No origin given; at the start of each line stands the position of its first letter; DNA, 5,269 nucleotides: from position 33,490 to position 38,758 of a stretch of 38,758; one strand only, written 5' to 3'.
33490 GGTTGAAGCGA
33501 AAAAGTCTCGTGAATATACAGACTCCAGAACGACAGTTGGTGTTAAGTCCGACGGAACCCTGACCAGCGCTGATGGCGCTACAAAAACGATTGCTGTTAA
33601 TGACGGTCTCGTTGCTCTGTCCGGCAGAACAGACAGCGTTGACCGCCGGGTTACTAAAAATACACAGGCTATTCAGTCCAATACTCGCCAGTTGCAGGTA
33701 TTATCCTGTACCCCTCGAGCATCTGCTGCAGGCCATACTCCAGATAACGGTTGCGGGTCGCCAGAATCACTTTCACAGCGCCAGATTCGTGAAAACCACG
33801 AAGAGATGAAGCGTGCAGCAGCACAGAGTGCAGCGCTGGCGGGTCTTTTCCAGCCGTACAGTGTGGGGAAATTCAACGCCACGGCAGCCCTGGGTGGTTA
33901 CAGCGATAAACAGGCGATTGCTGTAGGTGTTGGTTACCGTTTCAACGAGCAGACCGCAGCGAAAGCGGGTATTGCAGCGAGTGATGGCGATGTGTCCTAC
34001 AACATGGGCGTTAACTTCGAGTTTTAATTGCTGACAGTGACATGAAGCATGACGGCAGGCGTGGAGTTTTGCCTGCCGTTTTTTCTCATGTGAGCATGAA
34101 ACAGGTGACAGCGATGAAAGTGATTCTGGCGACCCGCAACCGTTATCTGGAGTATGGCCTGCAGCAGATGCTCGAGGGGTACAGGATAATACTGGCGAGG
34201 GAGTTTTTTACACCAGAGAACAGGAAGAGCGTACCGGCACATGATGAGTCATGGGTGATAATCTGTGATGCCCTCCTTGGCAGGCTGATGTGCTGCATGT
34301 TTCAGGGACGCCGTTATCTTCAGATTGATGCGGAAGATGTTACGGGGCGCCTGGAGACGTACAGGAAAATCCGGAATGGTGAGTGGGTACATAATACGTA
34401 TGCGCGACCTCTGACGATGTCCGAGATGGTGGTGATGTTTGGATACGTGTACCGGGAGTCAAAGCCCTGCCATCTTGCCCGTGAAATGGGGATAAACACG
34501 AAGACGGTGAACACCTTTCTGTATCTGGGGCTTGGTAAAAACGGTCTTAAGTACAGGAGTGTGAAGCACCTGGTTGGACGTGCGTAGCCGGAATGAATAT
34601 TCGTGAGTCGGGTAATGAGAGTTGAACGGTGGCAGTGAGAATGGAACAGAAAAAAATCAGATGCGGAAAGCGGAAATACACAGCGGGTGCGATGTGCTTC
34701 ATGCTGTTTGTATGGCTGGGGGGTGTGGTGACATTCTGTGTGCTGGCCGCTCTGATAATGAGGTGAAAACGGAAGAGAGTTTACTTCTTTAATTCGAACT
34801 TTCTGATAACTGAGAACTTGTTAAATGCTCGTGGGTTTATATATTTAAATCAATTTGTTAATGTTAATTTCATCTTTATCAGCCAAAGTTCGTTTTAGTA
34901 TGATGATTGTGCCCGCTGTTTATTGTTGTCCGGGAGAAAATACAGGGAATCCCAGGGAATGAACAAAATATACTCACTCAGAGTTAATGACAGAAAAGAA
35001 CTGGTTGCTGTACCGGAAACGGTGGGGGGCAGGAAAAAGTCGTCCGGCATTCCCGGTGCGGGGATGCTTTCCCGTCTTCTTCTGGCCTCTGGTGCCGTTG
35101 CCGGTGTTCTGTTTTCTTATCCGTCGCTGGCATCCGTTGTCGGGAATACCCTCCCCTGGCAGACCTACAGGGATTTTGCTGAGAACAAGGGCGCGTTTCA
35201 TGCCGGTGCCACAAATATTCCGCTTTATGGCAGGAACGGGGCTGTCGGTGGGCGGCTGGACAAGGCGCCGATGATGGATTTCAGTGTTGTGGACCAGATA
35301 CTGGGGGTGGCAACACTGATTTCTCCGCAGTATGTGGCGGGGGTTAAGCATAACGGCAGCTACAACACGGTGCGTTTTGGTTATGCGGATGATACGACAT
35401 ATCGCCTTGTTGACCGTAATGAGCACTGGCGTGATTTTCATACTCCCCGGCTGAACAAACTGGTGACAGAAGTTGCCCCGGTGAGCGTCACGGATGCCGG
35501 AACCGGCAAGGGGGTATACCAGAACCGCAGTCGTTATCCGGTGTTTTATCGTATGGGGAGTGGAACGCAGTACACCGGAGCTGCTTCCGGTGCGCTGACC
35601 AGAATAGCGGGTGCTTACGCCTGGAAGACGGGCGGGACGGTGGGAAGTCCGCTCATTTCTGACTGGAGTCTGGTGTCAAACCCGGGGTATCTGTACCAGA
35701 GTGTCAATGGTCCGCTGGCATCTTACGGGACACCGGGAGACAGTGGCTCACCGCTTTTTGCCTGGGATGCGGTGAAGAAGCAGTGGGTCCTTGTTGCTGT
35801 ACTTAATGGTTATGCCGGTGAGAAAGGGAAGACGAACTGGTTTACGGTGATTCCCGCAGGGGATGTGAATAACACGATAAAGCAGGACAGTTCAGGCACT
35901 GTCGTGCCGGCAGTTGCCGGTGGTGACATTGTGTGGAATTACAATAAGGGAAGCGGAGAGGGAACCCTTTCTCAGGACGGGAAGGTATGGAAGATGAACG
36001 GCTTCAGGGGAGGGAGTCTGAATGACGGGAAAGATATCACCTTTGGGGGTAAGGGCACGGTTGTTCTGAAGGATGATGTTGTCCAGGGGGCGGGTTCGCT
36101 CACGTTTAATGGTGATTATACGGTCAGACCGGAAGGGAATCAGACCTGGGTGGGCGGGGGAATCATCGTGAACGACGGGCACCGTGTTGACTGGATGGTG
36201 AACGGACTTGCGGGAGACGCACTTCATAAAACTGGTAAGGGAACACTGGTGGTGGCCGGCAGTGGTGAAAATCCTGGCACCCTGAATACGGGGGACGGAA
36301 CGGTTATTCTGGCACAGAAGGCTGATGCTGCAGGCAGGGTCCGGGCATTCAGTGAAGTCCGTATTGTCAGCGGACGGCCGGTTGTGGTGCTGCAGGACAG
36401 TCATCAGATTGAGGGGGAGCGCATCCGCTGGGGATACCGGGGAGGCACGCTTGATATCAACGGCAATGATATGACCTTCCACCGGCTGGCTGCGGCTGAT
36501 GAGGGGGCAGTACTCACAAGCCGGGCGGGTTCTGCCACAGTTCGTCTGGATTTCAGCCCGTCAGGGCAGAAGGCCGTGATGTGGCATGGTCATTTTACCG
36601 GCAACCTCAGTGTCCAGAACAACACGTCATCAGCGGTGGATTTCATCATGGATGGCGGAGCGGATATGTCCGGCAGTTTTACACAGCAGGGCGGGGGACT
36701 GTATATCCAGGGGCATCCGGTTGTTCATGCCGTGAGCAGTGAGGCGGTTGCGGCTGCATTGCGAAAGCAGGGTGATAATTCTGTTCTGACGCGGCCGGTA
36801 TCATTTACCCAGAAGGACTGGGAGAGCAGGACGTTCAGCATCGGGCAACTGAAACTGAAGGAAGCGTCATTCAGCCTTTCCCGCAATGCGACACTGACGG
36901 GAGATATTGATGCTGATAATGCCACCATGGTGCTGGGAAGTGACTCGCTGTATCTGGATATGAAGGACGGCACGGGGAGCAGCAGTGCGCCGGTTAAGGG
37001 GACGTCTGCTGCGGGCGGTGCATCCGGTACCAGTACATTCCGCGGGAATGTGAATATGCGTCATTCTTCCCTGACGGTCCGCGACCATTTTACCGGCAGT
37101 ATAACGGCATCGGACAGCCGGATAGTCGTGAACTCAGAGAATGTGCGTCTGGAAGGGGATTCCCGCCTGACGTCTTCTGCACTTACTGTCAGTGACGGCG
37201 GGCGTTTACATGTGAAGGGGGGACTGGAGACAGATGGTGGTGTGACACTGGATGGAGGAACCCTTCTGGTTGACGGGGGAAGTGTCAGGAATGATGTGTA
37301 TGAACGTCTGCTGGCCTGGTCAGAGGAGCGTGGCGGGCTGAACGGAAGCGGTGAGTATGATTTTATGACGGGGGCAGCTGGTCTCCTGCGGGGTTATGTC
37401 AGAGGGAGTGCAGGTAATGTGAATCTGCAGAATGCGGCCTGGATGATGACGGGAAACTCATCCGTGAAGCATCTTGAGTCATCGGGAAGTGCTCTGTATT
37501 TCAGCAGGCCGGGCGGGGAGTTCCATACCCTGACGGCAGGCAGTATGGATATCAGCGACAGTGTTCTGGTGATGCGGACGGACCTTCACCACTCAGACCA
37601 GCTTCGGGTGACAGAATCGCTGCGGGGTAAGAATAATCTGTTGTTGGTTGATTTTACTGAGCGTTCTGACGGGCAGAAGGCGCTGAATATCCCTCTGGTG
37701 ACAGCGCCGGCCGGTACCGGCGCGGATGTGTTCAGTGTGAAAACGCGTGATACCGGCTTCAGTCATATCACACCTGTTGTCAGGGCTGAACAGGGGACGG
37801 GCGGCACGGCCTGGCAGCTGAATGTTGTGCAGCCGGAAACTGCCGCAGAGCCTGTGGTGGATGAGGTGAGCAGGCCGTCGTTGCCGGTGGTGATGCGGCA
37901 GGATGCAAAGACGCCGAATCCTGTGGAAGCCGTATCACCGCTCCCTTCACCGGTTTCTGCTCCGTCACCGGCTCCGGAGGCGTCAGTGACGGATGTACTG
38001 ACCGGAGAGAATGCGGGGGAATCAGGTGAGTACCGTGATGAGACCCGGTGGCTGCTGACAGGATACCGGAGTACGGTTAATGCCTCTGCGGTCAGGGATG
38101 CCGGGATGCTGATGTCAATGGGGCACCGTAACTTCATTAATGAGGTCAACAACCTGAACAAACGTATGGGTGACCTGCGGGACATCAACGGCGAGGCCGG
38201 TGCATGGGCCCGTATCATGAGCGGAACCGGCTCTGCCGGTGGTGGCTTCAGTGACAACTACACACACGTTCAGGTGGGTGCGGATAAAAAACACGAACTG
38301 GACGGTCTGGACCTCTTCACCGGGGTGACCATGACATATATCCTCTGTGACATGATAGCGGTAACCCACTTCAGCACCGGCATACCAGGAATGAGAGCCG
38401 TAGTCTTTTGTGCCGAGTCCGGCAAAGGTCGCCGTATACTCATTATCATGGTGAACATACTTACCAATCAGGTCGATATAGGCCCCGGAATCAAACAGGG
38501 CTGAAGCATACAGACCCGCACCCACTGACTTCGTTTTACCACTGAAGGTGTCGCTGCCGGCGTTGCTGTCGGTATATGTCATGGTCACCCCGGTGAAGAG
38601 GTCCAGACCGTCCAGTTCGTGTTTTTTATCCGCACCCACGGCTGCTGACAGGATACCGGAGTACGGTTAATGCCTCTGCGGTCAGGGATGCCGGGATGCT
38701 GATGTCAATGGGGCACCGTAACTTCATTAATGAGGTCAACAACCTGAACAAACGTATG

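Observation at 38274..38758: Autotransporter beta-domain broken by a palindromic rearrangement at the window end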

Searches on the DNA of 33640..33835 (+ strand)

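Call 24: search_dna_similar(query=window:33640-33835:+, collection=ecoli_genomes, mode=near, max_rows=12)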
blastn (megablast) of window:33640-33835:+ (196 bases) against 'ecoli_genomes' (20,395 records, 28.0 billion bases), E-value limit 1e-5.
Records with a match: 59; places in all: 209; records where one place covers at least 80% of the query: 0.
Genomes with a match: 59 of 5426; with a place that covers at least 80% of the query: 0. Places per genome that has any: lowest 1, median 2, highest 10. On chromosomes: 209 places; on plasmids: 0.
Best place of each record, by identity: >=99% 13; 95-99% 32; 90-95% 14.
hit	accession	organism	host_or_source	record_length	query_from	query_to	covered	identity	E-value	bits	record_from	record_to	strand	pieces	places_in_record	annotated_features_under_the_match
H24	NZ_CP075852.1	Escherichia coli strain S19-651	Homo sapiens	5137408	1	196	61%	100.0%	9e-22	221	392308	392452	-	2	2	YadA-like family protein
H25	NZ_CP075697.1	Escherichia coli strain STEC2018-607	Homo sapiens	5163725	1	196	61%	100.0%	9e-22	221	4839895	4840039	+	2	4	YadA-like family protein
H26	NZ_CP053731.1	Escherichia coli strain CP55_Sichuan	pig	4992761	1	196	61%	100.0%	9e-22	221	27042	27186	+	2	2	YadA-like family protein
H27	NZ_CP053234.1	Escherichia coli strain SCU-106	Homo sapiens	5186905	1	196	61%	100.0%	9e-22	221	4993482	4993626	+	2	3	YadA-like family protein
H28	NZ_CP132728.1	Escherichia coli strain LZSFT34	-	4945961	1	196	61%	100.0%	9e-22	221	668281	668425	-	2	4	YadA-like family protein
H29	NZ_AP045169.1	Escherichia coli strain JNEC-KY173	Homo sapiens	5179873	1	196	61%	100.0%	9e-22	221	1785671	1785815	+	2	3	YadA C-terminal domain-containing protein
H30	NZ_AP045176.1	Escherichia coli strain JNEC-KY179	Homo sapiens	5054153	1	196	61%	100.0%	9e-22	221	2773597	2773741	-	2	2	YadA-like family protein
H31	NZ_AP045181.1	Escherichia coli strain JNEC-KY208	Homo sapiens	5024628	1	196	61%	100.0%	9e-22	221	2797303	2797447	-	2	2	YadA-like family protein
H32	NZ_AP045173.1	Escherichia coli strain JNEC-KY177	Homo sapiens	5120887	1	196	61%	100.0%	9e-22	221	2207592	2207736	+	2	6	YadA-like family protein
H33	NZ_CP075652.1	Escherichia coli strain STEC17-183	Homo sapiens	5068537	1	196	61%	99.2%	3e-21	216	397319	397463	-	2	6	YadA-like family protein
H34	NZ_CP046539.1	Escherichia coli strain FHI_NMBU_10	Homo sapiens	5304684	1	196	61%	99.2%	3e-21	216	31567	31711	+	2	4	YadA-like family protein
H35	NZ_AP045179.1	Escherichia coli strain JNEC-KY203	Homo sapiens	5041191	1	196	61%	99.2%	3e-21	216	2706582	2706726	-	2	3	YadA-like family protein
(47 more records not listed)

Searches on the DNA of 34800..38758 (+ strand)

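Call 10: search_dna_similar(query=window:34800-38758:+, collection=phages, mode=near, max_rows=20)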
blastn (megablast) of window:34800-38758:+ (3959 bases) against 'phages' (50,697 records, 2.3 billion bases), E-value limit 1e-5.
Records with a match: 3; places in all: 5; records where one place covers at least 80% of the query: 2.
Best place of each record, by identity: 95-99% 2; 80-90% 1.
By first word of the organism name: Enterobacteria 1; Enterobacterial 1; Escherichia 1.
By host as written in the record: Escherichia coli ECOR-9 2; Escherichia coli O111 1.
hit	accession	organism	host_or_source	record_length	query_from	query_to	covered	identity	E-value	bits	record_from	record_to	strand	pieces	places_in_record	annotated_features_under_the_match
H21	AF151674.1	Enterobacteria phage P-EibC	Escherichia coli ECOR-9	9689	117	3959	90%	98.5%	0e+0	6232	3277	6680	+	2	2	eaaC: EaaC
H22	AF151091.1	Enterobacterial phage P-EibA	Escherichia coli ECOR-9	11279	117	3959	90%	98.5%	0e+0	6228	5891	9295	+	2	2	eaaA: EaaA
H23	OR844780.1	Escherichia phage ECO111 5-P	Escherichia coli O111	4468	3554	3782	6%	82.1%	5e-47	196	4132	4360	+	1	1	record has no annotation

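Call 12: get_annotated_region(hit=H22, flank=6000)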
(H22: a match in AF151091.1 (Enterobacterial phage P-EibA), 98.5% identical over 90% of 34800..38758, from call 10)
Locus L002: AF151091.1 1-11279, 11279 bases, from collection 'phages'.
description: Prophage P-EibA J protein-like protein (J) gene, partial cds; and Lom (lom), ORF-401-like protein (orf-401), ORF-191A (orf-191A), immunoglobulin-binding protein EibA (eibA), ORF-156A ...
organism: Enterobacterial phage P-EibA (NCBI taxid 120167)
taxonomy: Viruses; Duplodnaviria; Heunggongvirae; Uroviricota; Caudoviricetes
host: Escherichia coli ECOR-9; source: -; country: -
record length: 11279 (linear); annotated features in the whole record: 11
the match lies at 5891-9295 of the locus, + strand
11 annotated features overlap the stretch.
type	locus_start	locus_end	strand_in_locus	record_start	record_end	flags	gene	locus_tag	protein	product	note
CDS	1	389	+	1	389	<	J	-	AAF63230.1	J protein-like protein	similar to bacteriophage lambda host specificity tail protein J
CDS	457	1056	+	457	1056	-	lom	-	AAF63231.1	Lom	similar to bacteriophage lambda outer membrane protein Lom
CDS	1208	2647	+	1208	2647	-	orf-401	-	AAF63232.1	ORF-401-like protein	similar to bacteriophage lambda ORF-401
CDS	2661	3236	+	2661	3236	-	orf-191A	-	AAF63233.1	ORF-191A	similar to Yersinia pestis hypothetical protein encoded by pMT1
stem_loop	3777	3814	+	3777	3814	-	-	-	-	-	-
CDS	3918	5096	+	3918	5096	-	eibA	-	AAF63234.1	immunoglobulin-binding protein EibA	cell surface protein; similar to Moraxella catarrhalis UspAII and Yersinia pestis YadA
stem_loop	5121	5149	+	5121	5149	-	-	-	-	-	-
CDS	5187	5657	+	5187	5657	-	orf-156A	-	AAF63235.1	ORF-156A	-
CDS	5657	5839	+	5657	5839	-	orf-60A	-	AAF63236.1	ORF-60A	-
CDS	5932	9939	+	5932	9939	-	eaaA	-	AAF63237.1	EaaA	similar to autotransporter proteins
stem_loop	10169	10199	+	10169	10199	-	-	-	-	-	-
